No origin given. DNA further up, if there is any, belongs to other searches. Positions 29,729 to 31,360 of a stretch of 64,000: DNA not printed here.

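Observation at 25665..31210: Tightly packed six-gene operon: AsnB-like ATP-pyrophosphatase (no glutaminase Cys) - radical SAM - halogenase-like flavoprotein - HAD phosphatase - SDR - zinc-ribbon protein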

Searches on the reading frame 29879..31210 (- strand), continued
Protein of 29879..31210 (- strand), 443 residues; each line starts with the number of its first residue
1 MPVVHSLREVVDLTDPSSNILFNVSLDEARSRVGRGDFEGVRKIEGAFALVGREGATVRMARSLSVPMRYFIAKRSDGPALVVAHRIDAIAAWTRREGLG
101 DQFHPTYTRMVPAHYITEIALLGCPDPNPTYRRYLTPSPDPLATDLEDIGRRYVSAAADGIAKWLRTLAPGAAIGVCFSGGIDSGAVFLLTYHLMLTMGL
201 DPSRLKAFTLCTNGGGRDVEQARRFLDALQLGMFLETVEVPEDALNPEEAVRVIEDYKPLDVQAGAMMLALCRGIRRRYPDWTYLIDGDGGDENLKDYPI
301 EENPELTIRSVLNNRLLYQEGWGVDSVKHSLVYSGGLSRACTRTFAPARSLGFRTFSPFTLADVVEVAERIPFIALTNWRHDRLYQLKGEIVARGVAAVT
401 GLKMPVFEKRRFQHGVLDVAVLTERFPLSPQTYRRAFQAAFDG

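Call 32: search_protein_families(library=pfam, proteins=[L022:9185-10072:-, L051:19942-21228:+, L051:17451-18557:+, L038:761-1339:+, L029:6498-8579:+, L071:4501-5928:+, L003:5227-7032:+, L005:12279-15950:+], max_evalue=0.001)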
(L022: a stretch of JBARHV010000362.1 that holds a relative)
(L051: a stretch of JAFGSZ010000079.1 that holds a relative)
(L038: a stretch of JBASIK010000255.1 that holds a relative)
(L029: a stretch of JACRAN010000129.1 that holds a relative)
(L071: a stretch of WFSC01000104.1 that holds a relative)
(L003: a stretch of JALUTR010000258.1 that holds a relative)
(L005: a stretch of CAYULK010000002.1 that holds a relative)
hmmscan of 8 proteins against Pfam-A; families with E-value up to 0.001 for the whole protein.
L022:9185-10072:- (295 aa): 1 family
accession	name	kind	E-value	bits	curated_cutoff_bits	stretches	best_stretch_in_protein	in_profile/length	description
PF03116.20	NQR2_RnfD_RnfE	-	6.9e-13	49.1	27.7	1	34-258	24-277/296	NQR2, RnfD, RnfE family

L051:19942-21228:+ (428 aa): 3 families
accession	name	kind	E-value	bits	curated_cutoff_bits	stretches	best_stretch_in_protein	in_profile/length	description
PF13458.12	Peripla_BP_6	-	3e-33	116.4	31.7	1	89-409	4-327/343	Periplasmic binding protein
PF01094.35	ANF_receptor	-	2.4e-21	76.6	25.4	1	108-412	4-343/353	Receptor family ligand binding region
PF13433.12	Peripla_BP_5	-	9.2e-06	25.4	27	1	88-405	2-321/363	Periplasmic binding protein domain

L051:17451-18557:+ (368 aa): 1 family
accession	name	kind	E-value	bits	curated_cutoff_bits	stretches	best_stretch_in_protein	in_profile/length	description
PF07494.17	Reg_prop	-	1.4e-08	34.3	20.4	0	137-158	1-23/24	Two component regulator propeller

L038:761-1339:+ (192 aa): 2 families
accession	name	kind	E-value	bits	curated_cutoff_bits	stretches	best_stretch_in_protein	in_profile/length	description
PF01042.26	Ribonuc_L-PSP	-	2.5e-16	60.2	27.3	1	83-187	19-120/121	Endoribonuclease L-PSP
PF21168.2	FkbO_Hyg5-like_N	-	0.00031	21.2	27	1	101-169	34-109/122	Chorismatase FkbO/Hyg5-like, N-terminal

L029:6498-8579:+ (693 aa): 3 families
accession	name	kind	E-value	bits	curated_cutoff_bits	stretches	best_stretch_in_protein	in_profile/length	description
PF13435.11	Cytochrome_C554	-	1.9e-07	32.4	20.8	1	235-314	4-83/84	Cytochrome c554 and c-prime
PF14522.11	Cytochrome_C7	-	8.6e-05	22.7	24.8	0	274-379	13-66/67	Cytochrome c7 and related cytochrome c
PF22113.1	Mtrc-MtrF_II-IV_dom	-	0.00077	19.5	30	0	306-425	80-165/176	Outer membrane cytochrome MtrC/MtrF-like, domains II/IV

L071:4501-5928:+ (475 aa): 1 family
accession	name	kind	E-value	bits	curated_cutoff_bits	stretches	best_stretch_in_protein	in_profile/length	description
PF18582.6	HZS_alpha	-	2e-18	67.1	26.6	1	371-434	35-98/98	Hydrazine synthase alpha subunit middle domain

L003:5227-7032:+ (601 aa): 3 families
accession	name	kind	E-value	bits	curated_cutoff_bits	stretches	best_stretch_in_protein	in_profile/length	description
PF13517.12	FG-GAP_3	-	9.5e-57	189.9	26.9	5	165-227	1-61/61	FG-GAP-like repeat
PF07593.17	UnbV_ASPIC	-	2.1e-20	72.8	23.4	1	526-592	1-67/68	ASPIC and UnbV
PF01839.29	FG-GAP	-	1.2e-16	60.6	22.1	0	160-191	4-32/37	FG-GAP repeat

L005:12279-15950:+ (1223 aa): 17 families
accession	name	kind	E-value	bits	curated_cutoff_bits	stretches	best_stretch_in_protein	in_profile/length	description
PF13517.12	FG-GAP_3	-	2.3e-52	175.9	26.9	6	457-521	1-61/61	FG-GAP-like repeat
PF14559.12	TPR_19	-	7.7e-13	49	25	2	187-230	8-51/68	Tetratricopeptide repeat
PF13431.12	TPR_17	-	9.1e-12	44.7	24.4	0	200-225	9-34/34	Tetratricopeptide repeat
PF01839.29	FG-GAP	-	2.5e-11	43.6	22.1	0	556-574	4-22/37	FG-GAP repeat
PF07719.23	TPR_2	-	3.1e-10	39.8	27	0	66-96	3-33/34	Tetratricopeptide repeat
PF13432.12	TPR_16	-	1.4e-09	38.7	32.7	0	66-98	33-65/65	Tetratricopeptide repeat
PF13414.12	TPR_11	-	1.3e-08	34.8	26.8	1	71-111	1-41/42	TPR repeat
PF13428.12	TPR_14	-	1.4e-08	35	23.5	0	205-239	2-36/44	Tetratricopeptide repeat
PF07593.17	UnbV_ASPIC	-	6.7e-08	32.8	23.4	1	723-780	1-67/68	ASPIC and UnbV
PF13424.12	TPR_12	-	1.8e-07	31.7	30.1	0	208-234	7-33/77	Tetratricopeptide repeat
PF23914.1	TPR_CcmH_CycH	-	3.2e-07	30.8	42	1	122-236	39-153/158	Cytochrome c-type biogenesis protein H TPR domain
PF13174.12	TPR_6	-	4e-07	30.7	26.3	0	135-163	2-30/33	Tetratricopeptide repeat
PF07721.20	TPR_4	-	1.2e-05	25.9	27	0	205-228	2-25/26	Tetratricopeptide repeat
PF13181.12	TPR_8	-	2.1e-05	24.8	25.7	0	69-96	6-33/34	Tetratricopeptide repeat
PF00515.34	TPR_1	-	2.4e-05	24.4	27.8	0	67-96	4-33/34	Tetratricopeptide repeat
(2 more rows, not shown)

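Call 45: search_protein_families(library=pfam, proteins=[L016:3531-4916:+, L038:12319-13530:+, L049:12353-13282:+, L042:8271-9197:+, L079:12262-13017:+, L075:11291-12541:+, L075:8690-9838:+, L028:11324-12565:+, L027:11312-12562:-, L061:5468-6475:+], max_evalue=0.001)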
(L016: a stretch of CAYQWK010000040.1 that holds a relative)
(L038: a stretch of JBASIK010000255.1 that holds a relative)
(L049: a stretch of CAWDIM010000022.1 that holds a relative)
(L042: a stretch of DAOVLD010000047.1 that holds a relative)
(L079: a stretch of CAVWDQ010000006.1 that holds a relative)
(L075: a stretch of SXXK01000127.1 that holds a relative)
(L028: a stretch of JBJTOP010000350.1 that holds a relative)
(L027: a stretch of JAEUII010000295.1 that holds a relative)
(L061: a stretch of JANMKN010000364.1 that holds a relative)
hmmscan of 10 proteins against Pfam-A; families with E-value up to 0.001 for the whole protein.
L016:3531-4916:+ (461 aa): 0 families

L038:12319-13530:+ (403 aa): 1 family
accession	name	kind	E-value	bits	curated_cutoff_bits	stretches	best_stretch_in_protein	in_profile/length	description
PF05426.18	Alginate_lyase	-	4.6e-78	262.9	22.2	1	74-348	4-275/275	Alginate lyase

L049:12353-13282:+ (309 aa): 0 families

L042:8271-9197:+ (308 aa): 2 families
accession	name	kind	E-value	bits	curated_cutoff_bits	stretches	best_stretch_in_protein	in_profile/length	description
PF21168.2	FkbO_Hyg5-like_N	-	5.8e-10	39.7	27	1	56-146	35-122/122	Chorismatase FkbO/Hyg5-like, N-terminal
PF01042.26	Ribonuc_L-PSP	-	2.1e-08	34.6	27.3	0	46-107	21-89/121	Endoribonuclease L-PSP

L079:12262-13017:+ (251 aa): 1 family
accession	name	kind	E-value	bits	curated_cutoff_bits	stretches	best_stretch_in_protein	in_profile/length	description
PF01177.27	Asp_Glu_race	-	2e-26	93.6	31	1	5-237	1-210/211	Asp/Glu/Hydantoin racemase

L075:11291-12541:+ (416 aa): 2 families
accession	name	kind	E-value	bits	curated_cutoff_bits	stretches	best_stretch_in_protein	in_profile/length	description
PF00926.24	DHBP_synthase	-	4.4e-70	235.5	26.4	1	7-200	1-191/191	3,4-dihydroxy-2-butanone 4-phosphate synthase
PF00925.25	GTP_cyclohydro2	-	4.2e-62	209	23.3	1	210-378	2-165/165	GTP cyclohydrolase II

L075:8690-9838:+ (382 aa): 6 families
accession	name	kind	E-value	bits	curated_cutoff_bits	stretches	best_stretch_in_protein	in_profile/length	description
PF05958.17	tRNA_U5-meth_tr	-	1.3e-19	70.9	23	1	208-371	176-350/357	tRNA (Uracil-5-)-methyltransferase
PF13847.12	Methyltransf_31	-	1.2e-08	35.2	27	1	238-339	7-113/145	Methyltransferase domain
PF05175.20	MTS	-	4.9e-08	33.2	23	1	234-325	31-121/170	Methyltransferase small domain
PF13649.12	Methyltransf_25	-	7.8e-08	33.4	27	1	238-309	1-71/97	Methyltransferase domain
PF03602.21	Cons_hypoth95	-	5.8e-06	26.5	24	1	237-315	44-126/182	Conserved hypothetical protein 95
PF09445.16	Methyltransf_15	-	0.00034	20.7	22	1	238-315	4-84/165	RNA cap guanine-N2 methyltransferase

L028:11324-12565:+ (413 aa): 2 families
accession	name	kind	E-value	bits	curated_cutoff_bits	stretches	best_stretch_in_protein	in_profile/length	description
PF00926.24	DHBP_synthase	-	6.8e-72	241.4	26.4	1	7-200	1-191/191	3,4-dihydroxy-2-butanone 4-phosphate synthase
PF00925.25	GTP_cyclohydro2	-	4.4e-62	208.9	23.3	1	210-378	2-165/165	GTP cyclohydrolase II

L027:11312-12562:- (416 aa): 6 families
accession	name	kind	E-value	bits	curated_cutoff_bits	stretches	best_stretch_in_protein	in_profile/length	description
PF01135.25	PCMT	-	1e-63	215.3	20.3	1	45-245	4-208/210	Protein-L-isoaspartate(D-aspartate) O-methyltransferase (PCMT)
PF00398.26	RrnaAD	-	1.1e-09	38.3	24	1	103-172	19-86/263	Ribosomal RNA adenine dimethylase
PF13847.12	Methyltransf_31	-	4.8e-08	33.2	27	1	115-209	4-109/145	Methyltransferase domain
PF13649.12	Methyltransf_25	-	9.9e-07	29.8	27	1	118-199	1-83/97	Methyltransferase domain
PF08241.18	Methyltransf_11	-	1.6e-05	25.9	21.2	1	119-207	1-86/95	Methyltransferase domain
PF13489.12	Methyltransf_23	-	6.9e-05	23.1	27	1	112-209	20-116/164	Methyltransferase domain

L061:5468-6475:+ (335 aa): 5 families
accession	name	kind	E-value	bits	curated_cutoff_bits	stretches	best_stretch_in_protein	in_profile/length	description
PF00107.32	ADH_zinc_N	-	1.7e-22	80.1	31.8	1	155-268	2-113/129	Zinc-binding dehydrogenase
PF08240.17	ADH_N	-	4.5e-06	27.3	23.5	1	28-94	4-63/104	Alcohol dehydrogenase GroES-like domain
PF16912.11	Glu_dehyd_C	-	7.9e-06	25.9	34.9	1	138-318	25-198/211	Glucose dehydrogenase C-terminus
PF02254.24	TrkA_N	-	4.2e-05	24.3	23.8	1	147-234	1-84/116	TrkA-N domain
PF03435.24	Sacchrp_dh_NADP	-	0.00089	20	25.1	0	147-239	1-94/129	Saccharopine dehydrogenase NADP binding domain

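Call 46: search_protein_families(library=ncbifam, proteins=[L038:761-1339:+, L042:8271-9197:+, L003:5227-7032:+, L071:4501-5928:+, L029:6498-8579:+, L022:9185-10072:-, L016:3531-4916:+, L049:12353-13282:+], max_evalue=0.001)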
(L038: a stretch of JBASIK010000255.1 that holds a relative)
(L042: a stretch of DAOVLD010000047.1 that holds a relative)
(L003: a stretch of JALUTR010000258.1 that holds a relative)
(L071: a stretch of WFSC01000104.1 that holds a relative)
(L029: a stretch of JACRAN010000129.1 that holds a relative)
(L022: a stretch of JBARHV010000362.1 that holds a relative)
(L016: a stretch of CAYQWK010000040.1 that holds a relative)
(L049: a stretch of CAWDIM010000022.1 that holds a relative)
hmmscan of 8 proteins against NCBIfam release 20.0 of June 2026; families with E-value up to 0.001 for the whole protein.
L038:761-1339:+ (192 aa): 3 families
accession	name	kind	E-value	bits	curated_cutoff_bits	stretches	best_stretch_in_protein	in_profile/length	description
TIGR00004.1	TIGR00004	subfamily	9e-12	45.3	106.25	1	83-186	24-123/125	Rid family detoxifying hydrolase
TIGR03610.1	RutC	equivalog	4.8e-08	33.1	169.1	1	83-184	26-122/127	pyrimidine utilization protein C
TIGR04444.1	chori_FkbO_Hyg5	subfamily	3.1e-06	26.7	325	1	48-142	171-263/311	FkbO/Hyg5 family chorismatase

L042:8271-9197:+ (308 aa): 2 families
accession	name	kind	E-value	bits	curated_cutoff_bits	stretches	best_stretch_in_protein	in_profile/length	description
TIGR04444.1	chori_FkbO_Hyg5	subfamily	3.8e-41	141.4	325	1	71-306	88-311/311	FkbO/Hyg5 family chorismatase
TIGR00004.1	TIGR00004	subfamily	4.3e-05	23.7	106.25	0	56-107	44-95/125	Rid family detoxifying hydrolase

L003:5227-7032:+ (601 aa): 0 families

L071:4501-5928:+ (475 aa): 2 families
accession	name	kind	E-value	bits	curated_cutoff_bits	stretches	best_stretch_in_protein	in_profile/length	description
NF052339.1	hydrazine_alpha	equivalog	7.2e-23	80.4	800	2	68-138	89-159/804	hydrazine synthase subunit alpha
TIGR02800.1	propeller_TolB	equivalog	4.4e-06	25.9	343.15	1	67-190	177-293/418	Tol-Pal system beta propeller repeat protein TolB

L029:6498-8579:+ (693 aa): 1 family
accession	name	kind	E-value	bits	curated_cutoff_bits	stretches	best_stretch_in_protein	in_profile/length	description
NF040886.1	cyt_C_like_Sec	equivalog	2.2e-08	33.1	250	1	228-272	45-86/423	multiheme c-type cytochrome (seleno)protein ExtKL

L022:9185-10072:- (295 aa): 2 families
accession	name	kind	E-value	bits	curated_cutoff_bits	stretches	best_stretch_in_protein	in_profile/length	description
TIGR01946.1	rnfD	subfamily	6.7e-08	32.2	207.05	1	153-246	198-294/327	RnfABCDGE type electron transport complex subunit D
NF002011.0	PRK00816.1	equivalog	0.00011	21.4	415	1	153-246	221-316/352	electron transport complex subunit RsxD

L016:3531-4916:+ (461 aa): 0 families

L049:12353-13282:+ (309 aa): 0 families

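Call 48: search_solved_structures(query=A1, max_evalue=1, show_alignments=2)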
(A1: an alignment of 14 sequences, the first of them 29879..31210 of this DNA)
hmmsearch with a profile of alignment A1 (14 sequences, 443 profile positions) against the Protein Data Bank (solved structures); distinct sequences matched with E-value up to 1: 3.
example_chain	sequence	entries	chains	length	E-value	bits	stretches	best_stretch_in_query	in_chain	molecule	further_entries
9b6c_A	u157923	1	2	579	0.0088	18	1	166-298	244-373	Asparagine synthetase [glutamine-hydrolyzing]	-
8sue_A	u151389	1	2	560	0.0096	17.9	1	166-298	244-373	Asparagine synthetase [glutamine-hydrolyzing]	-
6gq3_A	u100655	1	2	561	0.0097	17.9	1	166-298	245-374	Asparagine synthetase [glutamine-hydrolyzing]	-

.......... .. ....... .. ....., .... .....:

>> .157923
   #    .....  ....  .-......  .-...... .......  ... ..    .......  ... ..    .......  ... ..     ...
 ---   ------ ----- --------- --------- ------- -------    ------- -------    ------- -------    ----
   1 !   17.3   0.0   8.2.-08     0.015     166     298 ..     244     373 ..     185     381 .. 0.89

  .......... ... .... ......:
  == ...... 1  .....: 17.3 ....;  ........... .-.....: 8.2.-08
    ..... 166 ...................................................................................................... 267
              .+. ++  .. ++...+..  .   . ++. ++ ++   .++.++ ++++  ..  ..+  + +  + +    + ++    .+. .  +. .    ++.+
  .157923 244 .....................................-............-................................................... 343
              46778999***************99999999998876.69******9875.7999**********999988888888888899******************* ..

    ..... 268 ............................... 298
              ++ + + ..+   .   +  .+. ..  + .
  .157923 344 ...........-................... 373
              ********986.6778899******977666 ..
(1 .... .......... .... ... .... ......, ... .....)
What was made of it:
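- Tried and rejected: A family profile reached only ASNS, at E 0.009 (call 48).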

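Call 67: search_protein_families(library=padloc, proteins=[window:29879-31210:-], max_evalue=0.001)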
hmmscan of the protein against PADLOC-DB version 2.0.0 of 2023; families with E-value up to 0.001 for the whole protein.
window:29879-31210:- (443 aa): 0 families

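Call 74: search_protein_representatives(protein=window:29879-31210:-)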
Query: 443 residues. Proteins with E-value up to 0.001 (for the whole library): 739; up to 1e-10: 512; up to 1e-30: 178. The best 150 are listed.
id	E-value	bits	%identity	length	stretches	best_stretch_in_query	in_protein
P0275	9.0e-161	551.8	58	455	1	7-438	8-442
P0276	6.6e-135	466.6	61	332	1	110-441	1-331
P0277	5.0e-116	404.4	62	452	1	53-360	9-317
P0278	5.8e-110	384.4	67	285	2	176-354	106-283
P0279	3.2e-102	358.9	46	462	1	9-419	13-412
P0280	3.6e-101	355.4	47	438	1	33-416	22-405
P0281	2.7e-91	322.9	38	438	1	11-441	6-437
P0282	4.0e-91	322.3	57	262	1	5-262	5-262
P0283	6.2e-87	308.5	50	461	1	42-362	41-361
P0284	1.2e-85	304.3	61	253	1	199-439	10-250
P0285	9.7e-75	268.3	62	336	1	194-394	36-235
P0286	1.2e-74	268.0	58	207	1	60-260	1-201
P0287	7.9e-74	265.3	47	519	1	42-394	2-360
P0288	8.9e-72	258.6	58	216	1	6-215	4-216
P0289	2.0e-70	254.1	65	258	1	177-361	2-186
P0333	1.4e-52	195.3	36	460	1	10-427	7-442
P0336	3.0e-51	190.9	36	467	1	11-417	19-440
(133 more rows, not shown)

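Call 76: find_encoding_contigs(protein=P0336, flank=8000, max_places=3)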
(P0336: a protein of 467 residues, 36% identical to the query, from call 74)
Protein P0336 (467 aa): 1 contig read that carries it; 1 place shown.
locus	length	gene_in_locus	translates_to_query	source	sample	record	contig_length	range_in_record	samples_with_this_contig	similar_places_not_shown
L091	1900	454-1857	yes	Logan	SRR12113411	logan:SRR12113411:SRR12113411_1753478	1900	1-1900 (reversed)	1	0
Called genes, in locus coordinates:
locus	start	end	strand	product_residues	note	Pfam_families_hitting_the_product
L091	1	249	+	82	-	?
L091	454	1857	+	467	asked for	PF00733:Asn_synthase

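Call 77: find_encoding_contigs(protein=P0281, flank=8000, max_places=3)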
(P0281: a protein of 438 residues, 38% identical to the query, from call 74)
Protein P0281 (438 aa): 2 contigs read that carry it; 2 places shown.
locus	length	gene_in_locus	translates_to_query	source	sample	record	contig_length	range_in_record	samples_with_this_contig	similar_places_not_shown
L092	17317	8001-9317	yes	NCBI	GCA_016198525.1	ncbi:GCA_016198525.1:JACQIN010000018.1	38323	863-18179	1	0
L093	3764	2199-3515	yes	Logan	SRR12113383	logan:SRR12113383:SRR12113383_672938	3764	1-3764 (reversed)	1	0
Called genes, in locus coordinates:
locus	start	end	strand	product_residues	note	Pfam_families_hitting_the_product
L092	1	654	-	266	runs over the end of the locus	PF01930:Cas_Cas4 (faint), PF12705:PDDEXK_1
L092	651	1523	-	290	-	PF04434:SWIM (weak)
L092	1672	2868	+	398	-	PF02534:T4SS-DNA_transf (faint), PF10412:TrwB_AAD_bind, PF01935:DUF87 (weak), PF12696:TraG-D_C (weak)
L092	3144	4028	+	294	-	PF02653:BPD_transp_2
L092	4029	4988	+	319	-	PF02653:BPD_transp_2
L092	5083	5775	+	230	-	PF00005:ABC_tran, PF02463:SMC_N (faint), PF13304:AAA_21 (faint), PF13555:AAA_29 (weak), PF13476:AAA_23 (weak), PF12399:BCA_ABC_TP_C (weak)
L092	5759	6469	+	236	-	PF00005:ABC_tran, PF13304:AAA_21 (faint)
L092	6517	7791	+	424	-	PF13433:Peripla_BP_5, PF13458:Peripla_BP_6, PF01094:ANF_receptor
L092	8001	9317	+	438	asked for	PF00733:Asn_synthase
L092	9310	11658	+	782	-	-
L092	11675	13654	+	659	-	PF00158:Sigma54_activat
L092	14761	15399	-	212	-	PF01965:DJ-1_PfpI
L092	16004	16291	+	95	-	-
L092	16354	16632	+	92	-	-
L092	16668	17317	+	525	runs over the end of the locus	-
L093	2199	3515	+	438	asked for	PF00733:Asn_synthase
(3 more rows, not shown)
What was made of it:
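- LivJ-type binding proteins sit in those clusters and next to a distant paralogue (calls 32, 77).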
